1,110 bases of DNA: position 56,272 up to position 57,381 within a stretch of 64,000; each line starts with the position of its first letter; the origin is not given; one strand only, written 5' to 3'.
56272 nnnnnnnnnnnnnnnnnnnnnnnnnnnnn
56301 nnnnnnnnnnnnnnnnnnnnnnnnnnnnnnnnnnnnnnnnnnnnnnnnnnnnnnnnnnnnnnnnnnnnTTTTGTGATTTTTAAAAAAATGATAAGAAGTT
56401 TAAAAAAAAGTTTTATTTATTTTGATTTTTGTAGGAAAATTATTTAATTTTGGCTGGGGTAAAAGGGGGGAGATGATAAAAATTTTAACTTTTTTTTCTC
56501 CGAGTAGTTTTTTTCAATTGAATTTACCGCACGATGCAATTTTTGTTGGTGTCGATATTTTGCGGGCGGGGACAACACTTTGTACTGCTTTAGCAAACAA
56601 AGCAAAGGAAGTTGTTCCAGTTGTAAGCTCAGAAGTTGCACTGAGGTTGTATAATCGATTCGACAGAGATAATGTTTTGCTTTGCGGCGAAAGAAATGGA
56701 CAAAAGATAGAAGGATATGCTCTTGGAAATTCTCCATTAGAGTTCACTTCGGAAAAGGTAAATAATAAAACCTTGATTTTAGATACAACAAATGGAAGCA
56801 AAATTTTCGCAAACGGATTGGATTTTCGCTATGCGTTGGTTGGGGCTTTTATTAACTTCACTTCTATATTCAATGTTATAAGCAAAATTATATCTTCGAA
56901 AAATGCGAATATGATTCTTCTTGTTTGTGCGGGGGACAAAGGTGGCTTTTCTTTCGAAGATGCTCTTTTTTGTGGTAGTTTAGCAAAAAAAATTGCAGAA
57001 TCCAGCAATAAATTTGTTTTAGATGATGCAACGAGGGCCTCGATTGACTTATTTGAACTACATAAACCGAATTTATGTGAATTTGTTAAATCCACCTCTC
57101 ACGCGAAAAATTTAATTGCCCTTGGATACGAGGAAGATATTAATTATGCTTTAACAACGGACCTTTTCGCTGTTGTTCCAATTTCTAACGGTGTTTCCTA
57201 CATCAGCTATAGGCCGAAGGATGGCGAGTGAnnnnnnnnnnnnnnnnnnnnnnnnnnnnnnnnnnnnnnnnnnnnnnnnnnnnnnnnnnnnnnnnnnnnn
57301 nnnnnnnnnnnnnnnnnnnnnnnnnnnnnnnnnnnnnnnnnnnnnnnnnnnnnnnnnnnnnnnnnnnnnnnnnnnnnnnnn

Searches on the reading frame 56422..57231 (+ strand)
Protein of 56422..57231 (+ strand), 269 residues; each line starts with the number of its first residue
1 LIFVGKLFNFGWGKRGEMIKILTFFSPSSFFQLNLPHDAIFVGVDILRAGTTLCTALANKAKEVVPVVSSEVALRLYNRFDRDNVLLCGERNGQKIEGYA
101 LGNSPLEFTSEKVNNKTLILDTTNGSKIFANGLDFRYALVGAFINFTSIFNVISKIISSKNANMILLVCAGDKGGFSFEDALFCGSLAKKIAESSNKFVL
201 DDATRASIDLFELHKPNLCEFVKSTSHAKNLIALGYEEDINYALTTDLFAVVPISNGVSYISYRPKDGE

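Call 41: search_protein_families(library=pfam, proteins=[window:56422-57231:+], max_evalue=0.00001)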
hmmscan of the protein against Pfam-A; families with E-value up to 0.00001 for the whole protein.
window:56422-57231:+ (269 aa): 1 family
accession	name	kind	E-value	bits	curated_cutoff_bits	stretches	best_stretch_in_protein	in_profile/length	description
PF04029.19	2-ph_phosp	-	1.1e-61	208.3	26.4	1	38-255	14-223/226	2-phosphosulpholactate phosphatase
